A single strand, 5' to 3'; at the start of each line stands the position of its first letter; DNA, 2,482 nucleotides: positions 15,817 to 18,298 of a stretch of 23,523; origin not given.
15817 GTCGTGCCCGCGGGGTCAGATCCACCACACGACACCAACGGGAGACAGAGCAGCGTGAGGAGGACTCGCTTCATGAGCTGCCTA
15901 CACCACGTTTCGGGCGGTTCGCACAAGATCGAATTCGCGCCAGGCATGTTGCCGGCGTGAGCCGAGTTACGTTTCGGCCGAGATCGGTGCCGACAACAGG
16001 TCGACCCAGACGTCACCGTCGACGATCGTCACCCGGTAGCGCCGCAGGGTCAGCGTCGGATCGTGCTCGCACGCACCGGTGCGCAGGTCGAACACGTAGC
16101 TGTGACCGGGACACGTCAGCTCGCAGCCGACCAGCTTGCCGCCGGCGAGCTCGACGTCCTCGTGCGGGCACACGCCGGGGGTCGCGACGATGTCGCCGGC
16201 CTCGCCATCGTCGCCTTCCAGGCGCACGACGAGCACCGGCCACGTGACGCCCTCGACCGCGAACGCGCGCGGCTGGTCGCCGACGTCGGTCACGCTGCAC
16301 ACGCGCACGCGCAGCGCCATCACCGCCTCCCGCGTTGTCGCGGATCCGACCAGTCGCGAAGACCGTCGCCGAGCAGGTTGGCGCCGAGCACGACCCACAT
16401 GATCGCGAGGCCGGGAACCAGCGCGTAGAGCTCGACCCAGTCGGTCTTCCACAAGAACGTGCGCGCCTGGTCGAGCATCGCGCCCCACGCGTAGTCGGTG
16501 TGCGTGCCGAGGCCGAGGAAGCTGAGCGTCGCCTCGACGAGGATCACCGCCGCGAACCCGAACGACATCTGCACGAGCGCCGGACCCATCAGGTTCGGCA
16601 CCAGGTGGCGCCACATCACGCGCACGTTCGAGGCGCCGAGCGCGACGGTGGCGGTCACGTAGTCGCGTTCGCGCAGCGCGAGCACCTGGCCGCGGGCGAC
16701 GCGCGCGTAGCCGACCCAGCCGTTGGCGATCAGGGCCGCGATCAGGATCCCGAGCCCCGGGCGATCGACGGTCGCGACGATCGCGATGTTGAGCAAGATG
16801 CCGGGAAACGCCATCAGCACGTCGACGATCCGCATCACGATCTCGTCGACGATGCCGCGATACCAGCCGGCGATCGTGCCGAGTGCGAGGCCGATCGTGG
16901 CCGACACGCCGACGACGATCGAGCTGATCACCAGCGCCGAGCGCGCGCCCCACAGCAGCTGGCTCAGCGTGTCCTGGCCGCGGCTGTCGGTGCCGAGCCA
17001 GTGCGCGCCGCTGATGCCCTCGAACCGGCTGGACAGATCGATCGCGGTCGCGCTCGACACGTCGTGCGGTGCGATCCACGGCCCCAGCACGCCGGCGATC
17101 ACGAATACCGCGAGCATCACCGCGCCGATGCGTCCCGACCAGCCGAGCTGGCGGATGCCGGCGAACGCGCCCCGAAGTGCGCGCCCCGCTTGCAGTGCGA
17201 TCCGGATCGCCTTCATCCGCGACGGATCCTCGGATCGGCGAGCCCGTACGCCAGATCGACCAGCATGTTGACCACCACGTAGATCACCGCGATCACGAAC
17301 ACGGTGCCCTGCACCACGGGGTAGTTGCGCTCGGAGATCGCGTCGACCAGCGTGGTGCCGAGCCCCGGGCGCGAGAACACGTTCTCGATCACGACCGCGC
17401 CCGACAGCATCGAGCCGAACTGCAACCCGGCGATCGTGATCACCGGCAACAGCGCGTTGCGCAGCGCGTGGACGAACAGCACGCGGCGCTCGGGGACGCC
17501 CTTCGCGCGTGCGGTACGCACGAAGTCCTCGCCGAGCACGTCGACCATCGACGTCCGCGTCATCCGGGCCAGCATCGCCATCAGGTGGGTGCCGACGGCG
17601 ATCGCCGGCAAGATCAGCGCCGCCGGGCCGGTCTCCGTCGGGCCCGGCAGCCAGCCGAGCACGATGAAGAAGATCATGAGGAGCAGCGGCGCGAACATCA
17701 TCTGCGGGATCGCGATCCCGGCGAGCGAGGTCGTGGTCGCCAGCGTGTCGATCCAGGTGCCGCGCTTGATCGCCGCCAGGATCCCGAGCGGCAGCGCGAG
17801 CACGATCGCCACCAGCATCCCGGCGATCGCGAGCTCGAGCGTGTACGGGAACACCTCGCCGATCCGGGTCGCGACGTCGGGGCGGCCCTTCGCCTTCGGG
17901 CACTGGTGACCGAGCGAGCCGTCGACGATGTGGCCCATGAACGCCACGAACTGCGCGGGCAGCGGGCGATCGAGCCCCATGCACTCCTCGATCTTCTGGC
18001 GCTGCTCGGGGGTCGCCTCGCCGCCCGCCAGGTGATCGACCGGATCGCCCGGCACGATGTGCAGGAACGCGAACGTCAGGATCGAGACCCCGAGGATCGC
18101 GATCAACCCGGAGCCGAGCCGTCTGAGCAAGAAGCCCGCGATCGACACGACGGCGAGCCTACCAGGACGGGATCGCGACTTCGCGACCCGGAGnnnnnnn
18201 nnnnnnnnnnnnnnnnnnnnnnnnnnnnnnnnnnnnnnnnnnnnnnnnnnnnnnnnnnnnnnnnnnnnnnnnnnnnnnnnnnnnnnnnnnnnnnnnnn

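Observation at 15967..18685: ABC permease pair with no ATPase or binding protein, translationally coupled to a Rieske [2Fe-2S] protein and headed by a 17-Cys lipoprotein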

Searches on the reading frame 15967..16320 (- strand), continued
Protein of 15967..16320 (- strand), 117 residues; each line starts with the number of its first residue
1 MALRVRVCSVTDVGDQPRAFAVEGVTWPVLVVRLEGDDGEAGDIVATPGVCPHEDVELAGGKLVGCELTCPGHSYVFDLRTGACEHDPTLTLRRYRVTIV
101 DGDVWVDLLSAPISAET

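Call 75: find_encoding_contigs(protein=P0168, flank=5000, max_places=1)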
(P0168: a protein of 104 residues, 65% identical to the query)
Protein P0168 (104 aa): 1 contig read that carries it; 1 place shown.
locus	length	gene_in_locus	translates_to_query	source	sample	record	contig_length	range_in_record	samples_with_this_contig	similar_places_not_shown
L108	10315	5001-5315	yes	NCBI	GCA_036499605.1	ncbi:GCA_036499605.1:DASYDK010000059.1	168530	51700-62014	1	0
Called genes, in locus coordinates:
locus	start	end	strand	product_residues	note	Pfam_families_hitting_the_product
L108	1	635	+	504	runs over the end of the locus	-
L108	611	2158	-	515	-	PF07690:MFS_1, PF00854:PTR2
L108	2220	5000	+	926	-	PF00675:Peptidase_M16, PF05193:Peptidase_M16_C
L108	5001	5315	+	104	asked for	PF00355:Rieske, PF13806:Rieske_2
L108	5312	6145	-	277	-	PF23023:Anti-Pycsar_Apyc1, PF12706:Lactamase_B_2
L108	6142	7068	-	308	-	PF00753:Lactamase_B (faint), PF12706:Lactamase_B_2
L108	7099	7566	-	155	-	PF02580:Tyr_Deacylase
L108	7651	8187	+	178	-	-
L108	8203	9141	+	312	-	PF19300:BPD_transp_1_N (weak), PF00528:BPD_transp_1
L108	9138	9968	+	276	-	PF12911:OppC_N (weak), PF00528:BPD_transp_1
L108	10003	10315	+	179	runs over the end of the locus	PF13744:HTH_37 (weak), PF01381:HTH_3, PF13560:HTH_31 (weak)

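Call 76: find_encoding_contigs(protein=P0245, flank=5000, max_places=1)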
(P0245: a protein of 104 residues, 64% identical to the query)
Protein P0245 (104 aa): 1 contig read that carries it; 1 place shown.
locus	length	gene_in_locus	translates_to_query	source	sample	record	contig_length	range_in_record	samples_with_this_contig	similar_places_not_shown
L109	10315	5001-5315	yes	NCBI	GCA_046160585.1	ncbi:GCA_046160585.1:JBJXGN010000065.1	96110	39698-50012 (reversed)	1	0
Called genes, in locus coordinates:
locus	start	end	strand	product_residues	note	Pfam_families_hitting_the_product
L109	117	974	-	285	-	PF23023:Anti-Pycsar_Apyc1, PF12706:Lactamase_B_2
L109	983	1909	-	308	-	PF23023:Anti-Pycsar_Apyc1 (weak), PF00753:Lactamase_B (weak), PF12706:Lactamase_B_2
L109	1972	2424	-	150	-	PF02580:Tyr_Deacylase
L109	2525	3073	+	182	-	-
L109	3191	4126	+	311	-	PF19300:BPD_transp_1_N, PF00528:BPD_transp_1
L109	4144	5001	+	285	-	PF12911:OppC_N (weak), PF00528:BPD_transp_1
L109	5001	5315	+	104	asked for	PF00355:Rieske, PF13806:Rieske_2 (weak)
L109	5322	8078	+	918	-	-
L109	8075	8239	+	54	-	-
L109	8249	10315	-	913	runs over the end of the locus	PF00675:Peptidase_M16, PF05193:Peptidase_M16_C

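Call 77: search_protein_families(library=pfam, proteins=[L108:10003-10314:+, L109:5322-8078:+], max_evalue=0.001)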
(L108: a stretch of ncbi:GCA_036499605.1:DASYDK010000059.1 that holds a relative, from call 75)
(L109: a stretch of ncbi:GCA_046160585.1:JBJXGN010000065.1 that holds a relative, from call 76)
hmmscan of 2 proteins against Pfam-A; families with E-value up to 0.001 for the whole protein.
L108:10003-10314:+ (104 aa): 0 families

L109:5322-8078:+ (918 aa): 5 families
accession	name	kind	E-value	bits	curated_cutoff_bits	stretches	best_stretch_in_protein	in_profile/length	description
PF00069.31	Pkinase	-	1.5e-46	159.4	31.7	1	18-276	1-253/263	Protein kinase domain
PF07714.23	PK_Tyr_Ser-Thr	-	4.9e-28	98.6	23.1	1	20-276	3-250/258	Protein tyrosine and serine/threonine kinase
PF08238.18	Sel1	-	4.5e-21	74.9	30.7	1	593-626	2-35/36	Sel1 repeat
PF06293.20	Kdo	-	0.00054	19.9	21.3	1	90-166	91-167/207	Lipopolysaccharide kinase (Kdo/WaaP) family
PF03109.22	ABC1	-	0.00055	19.6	22.9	1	88-171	140-217/244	ABC1 atypical kinase-like domain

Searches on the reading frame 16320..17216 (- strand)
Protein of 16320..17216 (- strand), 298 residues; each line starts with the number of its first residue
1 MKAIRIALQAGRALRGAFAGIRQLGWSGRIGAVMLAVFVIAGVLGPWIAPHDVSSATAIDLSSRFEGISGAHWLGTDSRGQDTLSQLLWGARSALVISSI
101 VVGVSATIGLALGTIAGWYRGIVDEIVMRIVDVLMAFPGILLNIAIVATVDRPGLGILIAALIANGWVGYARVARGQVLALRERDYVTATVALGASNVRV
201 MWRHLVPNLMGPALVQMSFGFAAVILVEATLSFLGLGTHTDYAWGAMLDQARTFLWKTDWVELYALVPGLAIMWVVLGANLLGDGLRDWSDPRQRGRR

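Call 7: search_protein_families(library=pfam, proteins=[window:16320-17216:-], max_evalue=0.01)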
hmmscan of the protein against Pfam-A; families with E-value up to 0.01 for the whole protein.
window:16320-17216:- (298 aa): 2 families
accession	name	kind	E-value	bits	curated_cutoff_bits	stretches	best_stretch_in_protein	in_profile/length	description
PF00528.27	BPD_transp_1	-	9.2e-25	87.9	26.4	1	109-295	1-183/184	Binding-protein-dependent transport system inner membrane component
PF12911.12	OppC_N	-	0.00033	20.9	23.9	1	30-54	18-42/53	N-terminal TM domain of oligopeptide transport permease C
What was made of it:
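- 16320..17216 (-): DppC-type ABC importer permease, 298 aa. Its coupling helix is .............; orthologues read ..AARA.GAS. Pfam BPD_transp_1 9.2e-25: call 7.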

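Call 8: search_protein_families(library=ncbifam, proteins=[window:16320-17216:-], max_evalue=0.01)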
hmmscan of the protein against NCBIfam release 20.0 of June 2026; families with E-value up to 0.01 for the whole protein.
window:16320-17216:- (298 aa): 19 families
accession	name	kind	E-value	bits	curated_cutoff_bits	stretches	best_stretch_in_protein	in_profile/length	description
NF045476.1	Opp4C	equivalog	3.3e-71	239.8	350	1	30-293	18-278/278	oligopeptide ABC transporter permease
NF045473.1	Opp1C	equivalog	3.6e-67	226.6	350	1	30-293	9-266/267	nickel/cobalt ABC transporter permease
NF045474.1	Opp2C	equivalog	4.4e-66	222.8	300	1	56-289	4-234/236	nickel transporter permease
TIGR02790.1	nickel_nikC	equivalog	1.5e-65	221.4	358.45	1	29-288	2-255/258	nickel ABC transporter permease subunit NikC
NF007738.0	PRK10417.1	equivalog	3.9e-58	197.1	335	1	25-294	8-271/277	nickel ABC transporter permease subunit NikC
NF007376.0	PRK09881.1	equivalog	5.4e-56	189.8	434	1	30-297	35-296/298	D,D-dipeptide ABC transporter permease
NF011662.0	PRK15082.1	equivalog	8.7e-56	189.5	484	1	32-294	43-300/303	glutathione ABC transporter permease GsiD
NF008160.0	PRK10913.1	equivalog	2.4e-52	178.2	483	1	30-293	34-297/300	dipeptide ABC transporter permease DppC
NF047573.1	opine_perm_CntC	exception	5.3e-52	176.8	440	1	31-293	14-270/271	staphylopine uptake ABC transporter permease subunit CntC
NF045475.1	Opp3C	equivalog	2.7e-50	171.4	450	1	67-295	103-328/328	oligopeptide ABC transporter permease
NF011935.0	PRK15406.1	equivalog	2.5e-39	135.9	433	1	33-295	44-302/302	oligopeptide ABC transporter permease OppC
NF043080.1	MMSYN1_0166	equivalog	4.6e-37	127.6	370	1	32-294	44-305/307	oligopeptide ABC transporter permease OppC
NF011691.0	PRK15111.1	equivalog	1.1e-28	100.7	379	1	31-287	32-288/296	putrescine export ABC transporter permease SapC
NF011596.0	PRK15021.1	subfamily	1.1e-26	93.7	439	1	69-293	118-338/341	microcin C ABC transporter permease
NF045470.1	Opp2B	equivalog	2.4e-06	27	350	1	80-239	80-257/300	nickel ABC transporter permease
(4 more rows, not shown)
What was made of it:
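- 16320..17216 (-): NCBIfam Opp4C/Opp1C/NikC-like, below cut-offs: call 8.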

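Call 9: find_encoding_contigs(protein=window:16320-17216:-, flank=10000, max_places=10)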
Protein window:16320-17216:- (298 aa): no gene with exactly this product is on record in the collection.

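Call 10: find_related_loci(query=window:16320-17216:-, collection=genome_contigs, flank=10000)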
Query window:16320-17216:- (298 aa) in genome_contigs; peptide patterns used: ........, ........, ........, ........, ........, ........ (x = any residue, [..] = any of these).
223 stretches matched a pattern; 16 encode a relative of the query (tblastn E <= 1e-3); 16 distinct loci.
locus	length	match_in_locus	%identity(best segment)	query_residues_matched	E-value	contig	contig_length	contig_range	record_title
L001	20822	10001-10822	78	23-297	1e-139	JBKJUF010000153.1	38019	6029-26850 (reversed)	MAG: Kofleriaceae bacterium isolate ant_bin.650 k117_4178739, whole genome shotgun sequence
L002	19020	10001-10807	79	23-292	1e-134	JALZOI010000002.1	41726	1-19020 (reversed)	MAG: Myxococcota bacterium isolate MSU bin107 SD1459_NODE_103_length_41726_cov_3.552489, whole genome shotgun sequence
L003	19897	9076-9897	73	23-297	6e-130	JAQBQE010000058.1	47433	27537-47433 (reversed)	MAG: Myxococcales bacterium isolate RYN_365 scaffold_1773231, whole genome shotgun sequence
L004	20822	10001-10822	75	23-297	2e-126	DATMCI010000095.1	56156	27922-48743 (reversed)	MAG TPA_asm: Kofleriaceae bacterium isolate SMAG_U13378 k141_866817, whole genome shotgun sequence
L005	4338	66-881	67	23-297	5e-117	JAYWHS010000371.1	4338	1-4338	MAG: Kofleriaceae bacterium isolate GLR80_GL56_UP_1_concoct_69 GLR80_GL56_UP_1_concoct_69_370, whole genome shotgun sequ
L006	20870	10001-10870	66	2-297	1e-113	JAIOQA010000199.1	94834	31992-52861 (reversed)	MAG: Deltaproteobacteria bacterium isolate LakeFargette_0920_ALND_MAG_72_12 LacPavin_0920_ALND_scaffold_393216, whole ge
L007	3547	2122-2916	67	31-297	8e-115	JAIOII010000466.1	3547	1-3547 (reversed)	MAG: Kofleriaceae bacterium isolate MAG_26 contig_85532, whole genome shotgun sequence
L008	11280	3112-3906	66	31-297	1e-110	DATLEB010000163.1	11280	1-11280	MAG TPA_asm: Kofleriaceae bacterium isolate SMAG_U14365 k141_6890633, whole genome shotgun sequence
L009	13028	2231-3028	65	30-297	3e-110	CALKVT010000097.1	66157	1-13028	MAG TPA_asm: uncultured Myxococcales bacterium isolate SRR1506987_bin.35_CONCOCT_v1.1_MAG genome assembly, contig: ERZ76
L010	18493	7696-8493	66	30-297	7e-110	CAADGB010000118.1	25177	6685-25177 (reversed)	uncultured delta proteobacterium isolate PRO4.fa.gz genome assembly, contig: k127_850591, whole genome shotgun sequence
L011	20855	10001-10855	65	11-297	4e-109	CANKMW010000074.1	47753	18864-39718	MAG: Myxococcales bacterium isolate TH-Jun18-119 genome assembly, contig: TH-Jun18-C1296, whole genome shotgun sequence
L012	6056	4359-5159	64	29-297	2e-102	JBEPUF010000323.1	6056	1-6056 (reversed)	MAG: Deltaproteobacteria bacterium isolate 22E.concoct.107 NODE_13513_length_6056_cov_5.977837:0-6056, whole genome shot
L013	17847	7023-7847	60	21-297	2e-97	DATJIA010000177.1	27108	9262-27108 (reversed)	MAG TPA_asm: Kofleriaceae bacterium isolate SMAG_U15526 k141_1035005, whole genome shotgun sequence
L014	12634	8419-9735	34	30-295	8e-35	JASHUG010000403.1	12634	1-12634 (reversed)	MAG: Streptosporangiaceae bacterium isolate JOPF173 JOPF_AWAY_contig_973231, whole genome shotgun sequence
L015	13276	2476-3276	33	30-295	1e-33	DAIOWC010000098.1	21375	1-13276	MAG TPA_asm: Streptosporangiaceae bacterium isolate CTOTU26331 NODE_732_length_21375_cov_13.640244, whole genome shotgun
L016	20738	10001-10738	34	63-296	1e-30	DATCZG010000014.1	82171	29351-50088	MAG TPA_asm: Ilumatobacter sp. isolate SMAG_U64 k141_1089434, whole genome shotgun sequence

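Call 61: search_solved_structures(query=window:16320-17216:-, max_evalue=1e-10)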
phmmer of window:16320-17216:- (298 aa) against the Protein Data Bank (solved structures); distinct sequences matched with E-value up to 1e-10: 5.
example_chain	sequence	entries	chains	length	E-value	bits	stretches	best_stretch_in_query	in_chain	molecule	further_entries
8z1v_B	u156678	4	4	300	6.4e-50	173.7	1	30-294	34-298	Dipeptide transport system permease protein DppC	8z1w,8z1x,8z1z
8z1y_B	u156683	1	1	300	1.1e-48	169.6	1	30-294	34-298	Dipeptide transport system permease protein DppC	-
8wd9_C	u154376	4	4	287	1.5e-36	129.8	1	31-296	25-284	Probable dipeptide-transport integral membrane protein ABC transporter DppC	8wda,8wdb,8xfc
8j5q_C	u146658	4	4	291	4.9e-36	128.1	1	32-297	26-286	Putative peptide transport permease protein Rv1282c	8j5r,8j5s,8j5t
8z21_B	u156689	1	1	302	5e-36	128.1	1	30-295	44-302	Oligopeptide transport system permease protein OppC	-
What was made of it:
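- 16320..17216 (-): Closest PDB chain E. coli DppC 8z1v_B, 6.4e-50: call 61.
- On PepT (Opp/Dpp/Nik) family type I ABC importer, membrane subunits: Full-length alignments to E. coli DppC and NCBIfam C-type models support a C-type subunit (calls 8, 61).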

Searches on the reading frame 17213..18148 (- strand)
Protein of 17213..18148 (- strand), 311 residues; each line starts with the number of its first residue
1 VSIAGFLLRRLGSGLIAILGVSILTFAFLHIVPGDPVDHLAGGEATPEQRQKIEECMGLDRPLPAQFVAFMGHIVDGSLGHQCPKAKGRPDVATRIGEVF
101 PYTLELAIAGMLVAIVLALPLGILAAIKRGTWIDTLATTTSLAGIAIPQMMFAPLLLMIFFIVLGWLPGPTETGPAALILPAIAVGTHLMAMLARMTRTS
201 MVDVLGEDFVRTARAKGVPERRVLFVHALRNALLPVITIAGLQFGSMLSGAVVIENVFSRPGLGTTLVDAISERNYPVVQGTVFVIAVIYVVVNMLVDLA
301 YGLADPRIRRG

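Call 7: search_protein_families(library=pfam, proteins=[window:17213-18148:-], max_evalue=0.01)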
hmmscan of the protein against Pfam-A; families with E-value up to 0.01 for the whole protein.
window:17213-18148:- (311 aa): 2 families
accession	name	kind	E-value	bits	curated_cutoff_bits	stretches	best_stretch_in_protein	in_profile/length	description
PF00528.27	BPD_transp_1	-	2.9e-41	141.7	26.4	1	118-310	1-184/184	Binding-protein-dependent transport system inner membrane component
PF19300.4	BPD_transp_1_N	-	2.2e-13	50.8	23.8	1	6-79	4-77/114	Binding-prot-dependent transport system membrane comp, N-term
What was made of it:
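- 17213..18148 (-): DppB-type ABC importer permease, 311 aa, GTG start. Its coupling helix is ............. The periplasmic scoop region carries two clade-specific Cys (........, GHQCP). Pfam BPD_transp_1 2.9e-41 and BPD_transp_1_N: call 7.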

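Call 8: search_protein_families(library=ncbifam, proteins=[window:17213-18148:-], max_evalue=0.01)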
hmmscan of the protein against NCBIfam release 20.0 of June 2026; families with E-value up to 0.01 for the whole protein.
window:17213-18148:- (311 aa): 23 families
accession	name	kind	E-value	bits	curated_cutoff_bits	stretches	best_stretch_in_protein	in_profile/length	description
NF045470.1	Opp2B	equivalog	4.7e-93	311.7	350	1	11-309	2-300/300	nickel ABC transporter permease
NF011661.0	PRK15081.1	equivalog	3.2e-82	276.4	463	1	6-309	4-304/306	glutathione ABC transporter permease GsiC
NF008161.0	PRK10914.1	equivalog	2.9e-78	263.4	590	2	177-310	204-337/339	dipeptide ABC transporter permease DppB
NF045471.1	Opp3B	equivalog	7.2e-72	242.4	480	1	5-309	3-303/308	oligopeptide ABC transporter permease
TIGR02789.1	nickel_nikB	equivalog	2.3e-69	234.2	447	1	6-310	4-308/314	nickel ABC transporter permease subunit NikB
NF045469.1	Opp1B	equivalog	2.4e-69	234.2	380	1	5-309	3-307/307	nickel/cobalt ABC transporter permease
NF007677.0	PRK10352.1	equivalog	5.7e-68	229.3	433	1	5-310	3-308/314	nickel ABC transporter permease subunit NikB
NF007008.0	PRK09471.1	equivalog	1.5e-59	202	388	1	6-309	4-305/306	oligopeptide ABC transporter permease OppB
NF045472.1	Opp4B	equivalog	3.2e-59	200.8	450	1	6-309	4-319/319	oligopeptide ABC transporter permease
NF011712.0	PRK15133.1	subfamily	4.4e-38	131.2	445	2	178-308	228-359/364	microcin C ABC transporter permease YejB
NF011690.0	PRK15110.1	equivalog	2.4e-37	129.1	432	2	178-306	183-311/321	putrescine export ABC transporter permease SapB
NF043081.1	MMSYN1_0165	equivalog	1.1e-34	120.1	350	1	85-309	157-385/388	oligopeptide ABC transporter permease OppB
NF045474.1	Opp2C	equivalog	5e-10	39.4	300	1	88-248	28-172/236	nickel transporter permease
TIGR02790.1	nickel_nikC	equivalog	1.9e-08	34.2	358.45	1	102-248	63-194/258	nickel ABC transporter permease subunit NikC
NF045473.1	Opp1C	equivalog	1.3e-07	31.3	350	1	92-248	59-200/267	nickel/cobalt ABC transporter permease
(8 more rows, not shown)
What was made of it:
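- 17213..18148 (-): NCBIfam best hit Opp2B/NikB-like, 311.7 bits, below the 350 cut-off: call 8.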

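Call 60: search_solved_structures(query=window:17213-18148:-, max_evalue=1e-10)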
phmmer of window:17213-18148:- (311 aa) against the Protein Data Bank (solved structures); distinct sequences matched with E-value up to 1e-10: 4.
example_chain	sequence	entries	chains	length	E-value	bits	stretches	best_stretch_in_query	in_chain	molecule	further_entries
8z1v_A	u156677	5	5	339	1.6e-72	248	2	175-310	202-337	Dipeptide transport system permease protein DppB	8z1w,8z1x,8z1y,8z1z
8z21_A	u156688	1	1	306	1.6e-51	179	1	6-309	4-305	Oligopeptide transport system permease protein OppB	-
8wd9_B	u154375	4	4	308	1.5e-46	162.7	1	6-311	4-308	Probable dipeptide-transport integral membrane protein ABC transporter DppB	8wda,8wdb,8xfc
8j5q_B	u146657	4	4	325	5.6e-33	118.1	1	6-309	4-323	Putative peptide transport permease protein Rv1283c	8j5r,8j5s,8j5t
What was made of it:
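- Family assignment: calls 7, 8, 60, 61.
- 17213..18148 (-): Closest PDB chain E. coli DppB 8z1v_A, 1.6e-72: call 60.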
